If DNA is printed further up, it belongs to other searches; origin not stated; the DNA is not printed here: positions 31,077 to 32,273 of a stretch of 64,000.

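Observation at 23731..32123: Five tandem Tat-exported Gfo/Idh/MocA oxidoreductases plus a xylose-isomerase-fold lipoprotein: candidate periplasmic oxidation/elimination glycoside-cleaving system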

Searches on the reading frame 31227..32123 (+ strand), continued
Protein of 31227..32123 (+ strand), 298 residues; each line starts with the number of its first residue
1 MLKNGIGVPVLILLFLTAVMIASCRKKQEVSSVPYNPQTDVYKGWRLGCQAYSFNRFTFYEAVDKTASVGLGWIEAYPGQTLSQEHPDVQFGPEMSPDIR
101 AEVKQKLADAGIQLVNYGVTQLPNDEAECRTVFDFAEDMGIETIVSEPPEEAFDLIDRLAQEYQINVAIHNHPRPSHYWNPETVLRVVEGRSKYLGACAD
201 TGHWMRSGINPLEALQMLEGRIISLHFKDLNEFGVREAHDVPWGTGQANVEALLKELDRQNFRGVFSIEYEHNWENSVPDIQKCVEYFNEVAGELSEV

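Call 37: find_encoding_contigs(protein=P0192, flank=10000, max_places=2)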
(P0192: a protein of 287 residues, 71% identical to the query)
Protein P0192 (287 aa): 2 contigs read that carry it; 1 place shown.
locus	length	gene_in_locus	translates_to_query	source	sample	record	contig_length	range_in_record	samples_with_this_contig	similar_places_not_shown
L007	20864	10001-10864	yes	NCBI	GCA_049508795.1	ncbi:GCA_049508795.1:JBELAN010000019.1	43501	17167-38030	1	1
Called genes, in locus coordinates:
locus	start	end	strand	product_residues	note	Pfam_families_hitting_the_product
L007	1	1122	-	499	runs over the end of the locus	PF13347:MFS_2, PF07690:MFS_1 (weak), PF13347:MFS_2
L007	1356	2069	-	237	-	PF00977:His_biosynth, PF05690:ThiG (faint), PF13714:PEP_mutase (faint), PF01207:Dus (faint)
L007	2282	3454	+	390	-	PF01408:GFO_IDH_MocA, PF22725:GFO_IDH_MocA_C3, PF02894:GFO_IDH_MocA_C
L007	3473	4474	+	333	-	PF01261:AP_endonuc_2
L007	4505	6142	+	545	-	PF06439:3keto-disac_hyd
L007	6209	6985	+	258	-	PF06439:3keto-disac_hyd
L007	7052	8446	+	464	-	PF01408:GFO_IDH_MocA, PF19051:GFO_IDH_MocA_C2, PF22725:GFO_IDH_MocA_C3 (weak)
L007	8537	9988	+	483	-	PF01408:GFO_IDH_MocA, PF22725:GFO_IDH_MocA_C3 (faint), PF19051:GFO_IDH_MocA_C2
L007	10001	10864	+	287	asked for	PF01261:AP_endonuc_2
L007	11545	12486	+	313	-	PF18928:DUF5677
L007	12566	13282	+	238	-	-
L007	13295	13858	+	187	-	-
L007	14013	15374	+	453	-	PF01408:GFO_IDH_MocA, PF22725:GFO_IDH_MocA_C3, PF02894:GFO_IDH_MocA_C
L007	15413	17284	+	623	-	PF14522:Cytochrome_C7 (faint), PF14537:Cytochrom_c3_2 (faint), PF22113:Mtrc-MtrF_II-IV_dom (weak)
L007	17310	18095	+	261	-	PF01292:Ni_hydr_CYTB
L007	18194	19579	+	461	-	PF02133:Transp_cyt_pur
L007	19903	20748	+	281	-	-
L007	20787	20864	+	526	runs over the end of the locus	PF02366:PMT, PF13231:PMT_2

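Call 49: search_solved_structures(query=A1, max_evalue=1, show_alignments=0)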
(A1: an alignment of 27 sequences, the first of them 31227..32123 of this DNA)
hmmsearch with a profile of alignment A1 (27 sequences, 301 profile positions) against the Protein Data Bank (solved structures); distinct sequences matched with E-value up to 1: 12.
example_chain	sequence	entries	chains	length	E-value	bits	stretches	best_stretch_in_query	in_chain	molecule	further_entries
3p6l_A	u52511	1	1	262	4.4e-99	334.6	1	36-292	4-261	Sugar phosphate isomerase/epimerase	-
4kw2_A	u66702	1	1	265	3.6e-62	213.4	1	39-288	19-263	Uncharacterized protein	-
3lmz_A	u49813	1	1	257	1.9e-29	105.9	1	103-289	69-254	Putative sugar isomerase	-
3wqo_A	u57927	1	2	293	7e-09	38.4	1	153-293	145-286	Uncharacterized protein MJ1311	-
8z1i_A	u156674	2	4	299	1.5e-05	27.5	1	196-269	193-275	Art22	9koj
3tva_A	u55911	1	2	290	7.8e-05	25.1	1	207-269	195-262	Xylose isomerase domain protein TIM barrel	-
8bvk_A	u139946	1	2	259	0.00025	23.4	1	162-252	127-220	Xylose isomerase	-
3cny_A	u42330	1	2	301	0.00089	21.6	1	155-270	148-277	Inositol catabolism protein IolE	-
1i60_A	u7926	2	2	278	0.002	20.4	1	148-267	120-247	IOLI PROTEIN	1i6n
8tcs_D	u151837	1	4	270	0.028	16.7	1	149-261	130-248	Xylose isomerase-like TIM barrel domain-containing protein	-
8tcd_B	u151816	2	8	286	0.029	16.6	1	150-265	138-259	Sugar phosphate isomerase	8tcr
1dd3_A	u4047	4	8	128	0.7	12.1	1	31-110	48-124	50S RIBOSOMAL PROTEIN L7/L12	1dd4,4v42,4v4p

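Call 54: find_related_loci(query=A1, collection=genome_contigs, flank=10000)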
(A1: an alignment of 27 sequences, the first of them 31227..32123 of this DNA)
Query A1 (298 aa) in genome_contigs; peptide patterns used: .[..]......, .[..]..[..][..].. (x = any residue, [..] = any of these).
599 stretches matched a pattern (row limit reached: there are more); 499 encode a relative of the query (tblastn E <= 1e-3); the best 80 are kept; 80 distinct loci.
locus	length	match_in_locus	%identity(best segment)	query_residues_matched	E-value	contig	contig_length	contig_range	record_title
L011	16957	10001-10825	67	10-295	2e-136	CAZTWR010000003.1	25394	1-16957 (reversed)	MAG TPA_asm: uncultured Pirellulales bacterium isolate SRP214966_co5_400 genome assembly, contig: NODE_1375_length_25394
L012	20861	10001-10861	65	4-295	2e-135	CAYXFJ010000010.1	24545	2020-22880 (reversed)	MAG TPA_asm: uncultured bacterium isolate SRP080215_co1_194 genome assembly, contig: NODE_928_length_24545_cov_4.126991,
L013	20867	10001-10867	65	8-296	8e-135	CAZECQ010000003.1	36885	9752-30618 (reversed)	MAG TPA_asm: uncultured Pirellulales bacterium isolate binchicken_co334_241 genome assembly, contig: NODE_1805_length_36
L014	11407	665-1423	74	45-296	1e-134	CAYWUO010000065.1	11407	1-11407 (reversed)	MAG TPA_asm: uncultured Pirellulales bacterium isolate binchicken_co116_404 genome assembly, contig: NODE_6301_length_11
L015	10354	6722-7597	66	3-296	1e-133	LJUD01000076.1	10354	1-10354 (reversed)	MAG: bacterium SM23_31 isolate SM23_31 WORSMTZ_16952, whole genome shotgun sequence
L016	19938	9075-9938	66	8-295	6e-134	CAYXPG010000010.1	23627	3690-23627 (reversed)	MAG TPA_asm: uncultured Pirellulales bacterium isolate SRP068000_co3_9 genome assembly, contig: NODE_1752_length_23627_c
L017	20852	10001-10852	66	11-296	5e-133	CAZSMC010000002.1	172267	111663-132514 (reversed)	MAG TPA_asm: uncultured Cytophagia bacterium isolate binchicken_co17_2 genome assembly, contig: NODE_189_length_172267_c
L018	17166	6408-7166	74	45-297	3e-132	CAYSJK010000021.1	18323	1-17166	MAG TPA_asm: uncultured Pirellulales bacterium isolate binchicken_co196_472 genome assembly, contig: NODE_3800_length_18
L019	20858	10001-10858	68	10-296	4e-136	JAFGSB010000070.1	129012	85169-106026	MAG: candidate division KSB1 bacterium isolate Zod_Metabat.863 k87_5371667, whole genome shotgun sequence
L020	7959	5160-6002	68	15-296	1e-132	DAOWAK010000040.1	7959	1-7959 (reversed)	MAG TPA_asm: Sedimentisphaerales bacterium isolate CSMAG_1833 CSMAG_1833_k141_6350845_length_7959_cov_7.9713, whole geno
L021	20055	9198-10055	64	10-296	2e-132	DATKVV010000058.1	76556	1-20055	MAG TPA_asm: Sedimentisphaerales bacterium isolate SMAG_U14143 k141_2021021, whole genome shotgun sequence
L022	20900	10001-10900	63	6-296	6e-132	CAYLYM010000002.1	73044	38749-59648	MAG TPA_asm: uncultured Calditrichaceae bacterium isolate binchicken_co19_583 genome assembly, contig: NODE_300_length_7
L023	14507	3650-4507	67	11-295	3e-131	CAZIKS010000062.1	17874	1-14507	MAG TPA_asm: uncultured Pirellulales bacterium isolate SRP068000_co4_338 genome assembly, contig: NODE_3514_length_17874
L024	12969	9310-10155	68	12-295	2e-131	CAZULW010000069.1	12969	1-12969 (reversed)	MAG TPA_asm: uncultured bacterium isolate binchicken_co136_34 genome assembly, contig: NODE_2174_length_12969_cov_45.278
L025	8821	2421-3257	67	20-296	3e-131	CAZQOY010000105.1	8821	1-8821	MAG TPA_asm: uncultured bacterium isolate binchicken_co85_78 genome assembly, contig: NODE_3720_length_8821_cov_15.42048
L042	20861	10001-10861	61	12-296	2e-125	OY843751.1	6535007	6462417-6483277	MAG: bacterium isolate b30a01c4-1b05-4824-9cfb-695b8dd4f705 genome assembly, chromosome: 1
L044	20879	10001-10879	59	6-296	2e-124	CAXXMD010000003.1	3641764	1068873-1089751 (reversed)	MAG: bacterium isolate 34b47f7c-149a-4d63-8646-7cec6dbf5787 genome assembly, contig: contig_3, whole genome shotgun sequ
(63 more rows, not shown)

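Call 70: search_solved_structures(query=L007:3473-4474:+, max_evalue=0.001, show_alignments=3)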
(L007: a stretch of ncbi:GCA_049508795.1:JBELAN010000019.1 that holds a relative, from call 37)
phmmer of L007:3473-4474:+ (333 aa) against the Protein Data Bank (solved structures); distinct sequences matched with E-value up to 0.001: 5.
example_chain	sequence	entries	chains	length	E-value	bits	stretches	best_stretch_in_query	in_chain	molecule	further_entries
2zds_A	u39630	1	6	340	8e-124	416.7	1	1-331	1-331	Putative DNA-binding protein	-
8ro4_A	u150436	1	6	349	2.9e-44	155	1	8-328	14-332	2-hydroxy-3-keto-glucal hydratase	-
3dx5_A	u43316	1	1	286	1e-05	28.2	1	146-296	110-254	uncharacterized protein AsbF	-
3tva_A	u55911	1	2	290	0.00022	23.9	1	194-297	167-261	Xylose isomerase domain protein TIM barrel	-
3wqo_A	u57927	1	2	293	0.00068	22.3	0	251-300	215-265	Uncharacterized protein MJ1311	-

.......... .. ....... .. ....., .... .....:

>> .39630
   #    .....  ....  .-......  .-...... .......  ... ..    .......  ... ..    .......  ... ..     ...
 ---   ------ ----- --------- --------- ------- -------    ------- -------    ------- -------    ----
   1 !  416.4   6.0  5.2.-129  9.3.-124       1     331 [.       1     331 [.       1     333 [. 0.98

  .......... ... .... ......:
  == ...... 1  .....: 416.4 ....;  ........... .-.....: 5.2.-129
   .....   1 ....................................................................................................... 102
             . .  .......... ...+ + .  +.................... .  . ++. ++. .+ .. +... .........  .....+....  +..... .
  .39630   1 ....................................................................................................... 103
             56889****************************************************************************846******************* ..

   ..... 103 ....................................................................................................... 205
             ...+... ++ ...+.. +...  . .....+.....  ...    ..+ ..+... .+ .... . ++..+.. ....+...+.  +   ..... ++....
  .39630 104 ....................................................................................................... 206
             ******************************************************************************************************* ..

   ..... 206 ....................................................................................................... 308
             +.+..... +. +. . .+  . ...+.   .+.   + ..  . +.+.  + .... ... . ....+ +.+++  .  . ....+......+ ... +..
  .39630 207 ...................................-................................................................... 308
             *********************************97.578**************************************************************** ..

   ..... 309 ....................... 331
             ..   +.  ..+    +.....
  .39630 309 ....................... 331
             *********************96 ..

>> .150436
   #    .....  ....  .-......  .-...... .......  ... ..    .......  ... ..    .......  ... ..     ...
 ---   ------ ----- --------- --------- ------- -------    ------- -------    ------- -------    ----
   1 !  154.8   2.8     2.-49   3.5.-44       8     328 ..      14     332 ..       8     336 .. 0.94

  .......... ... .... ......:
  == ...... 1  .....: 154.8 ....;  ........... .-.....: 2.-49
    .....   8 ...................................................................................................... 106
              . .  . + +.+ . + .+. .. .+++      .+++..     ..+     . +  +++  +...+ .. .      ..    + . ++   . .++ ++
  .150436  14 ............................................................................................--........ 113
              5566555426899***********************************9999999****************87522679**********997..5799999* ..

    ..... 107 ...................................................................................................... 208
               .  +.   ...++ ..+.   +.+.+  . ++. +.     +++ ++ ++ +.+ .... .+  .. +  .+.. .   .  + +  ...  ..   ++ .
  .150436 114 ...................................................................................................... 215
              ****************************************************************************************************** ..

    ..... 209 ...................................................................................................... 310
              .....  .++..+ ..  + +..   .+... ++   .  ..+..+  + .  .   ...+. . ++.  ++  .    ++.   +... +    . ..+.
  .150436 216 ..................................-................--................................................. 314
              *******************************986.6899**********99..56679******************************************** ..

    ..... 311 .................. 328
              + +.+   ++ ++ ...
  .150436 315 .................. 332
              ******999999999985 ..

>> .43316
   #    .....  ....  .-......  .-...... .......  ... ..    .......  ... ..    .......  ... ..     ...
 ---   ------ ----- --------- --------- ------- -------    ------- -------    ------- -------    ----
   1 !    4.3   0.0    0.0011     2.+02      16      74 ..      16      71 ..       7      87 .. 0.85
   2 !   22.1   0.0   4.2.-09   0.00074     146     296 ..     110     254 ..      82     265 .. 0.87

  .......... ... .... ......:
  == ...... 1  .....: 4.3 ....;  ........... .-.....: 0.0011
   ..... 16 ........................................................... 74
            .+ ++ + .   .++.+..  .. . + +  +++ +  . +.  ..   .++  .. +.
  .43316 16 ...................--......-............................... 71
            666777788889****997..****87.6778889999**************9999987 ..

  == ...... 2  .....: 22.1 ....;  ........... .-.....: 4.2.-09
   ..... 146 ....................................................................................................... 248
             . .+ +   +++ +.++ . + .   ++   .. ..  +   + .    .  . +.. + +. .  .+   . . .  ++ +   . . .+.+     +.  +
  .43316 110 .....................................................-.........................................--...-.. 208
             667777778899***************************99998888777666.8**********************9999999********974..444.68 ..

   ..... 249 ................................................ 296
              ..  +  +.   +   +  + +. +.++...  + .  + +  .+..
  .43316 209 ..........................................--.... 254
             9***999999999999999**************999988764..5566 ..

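Call 91: search_protein_families(library=pfam, proteins=[P0125, L004:8494-9906:+, L004:5623-8448:+], max_evalue=0.001)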
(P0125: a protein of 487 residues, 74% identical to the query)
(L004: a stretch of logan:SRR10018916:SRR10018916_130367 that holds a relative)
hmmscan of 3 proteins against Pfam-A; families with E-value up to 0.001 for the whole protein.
P0125 (487 aa): 3 families
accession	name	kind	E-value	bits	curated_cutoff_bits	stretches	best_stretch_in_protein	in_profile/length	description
PF06439.18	3keto-disac_hyd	-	4.2e-42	144.7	26.8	1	315-485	20-187/187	3-keto-disaccharide hydrolase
PF01261.30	AP_endonuc_2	-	6.7e-20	72.3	31.1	1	66-277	1-235/249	Xylose isomerase-like TIM barrel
PF20407.5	DUF1583_N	-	0.00088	19.5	22.9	0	401-442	80-121/150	Domain of unknown function (DUF1583_N)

L004:8494-9906:+ (470 aa): 4 families
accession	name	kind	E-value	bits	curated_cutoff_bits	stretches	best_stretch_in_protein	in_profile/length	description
PF01408.29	GFO_IDH_MocA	-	3.9e-20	73.2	24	1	60-178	2-119/120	Oxidoreductase family, NAD-binding Rossmann fold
PF19051.5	GFO_IDH_MocA_C2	-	5e-14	52.9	23.3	1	227-288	44-105/254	Oxidoreductase family, C-terminal alpha/beta domain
PF22725.1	GFO_IDH_MocA_C3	-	4e-07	30.5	27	0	250-295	28-71/124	GFO/IDH/MocA C-terminal domain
PF10518.14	TAT_signal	-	0.00042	20.5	22.7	1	22-40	1-19/21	TAT (twin-arginine translocation) pathway signal sequence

L004:5623-8448:+ (941 aa): 3 families
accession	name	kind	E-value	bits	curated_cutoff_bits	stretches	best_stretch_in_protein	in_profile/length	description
PF06283.17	ThuA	-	1.3e-45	156.7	33.4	1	55-278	1-209/209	Trehalose utilisation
PF13646.12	HEAT_2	-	9.5e-31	106.4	27.7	2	394-473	4-85/88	HEAT repeats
PF03130.22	HEAT_PBS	-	2.8e-05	24.7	20.9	0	439-460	4-25/27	PBS lyase HEAT-like repeat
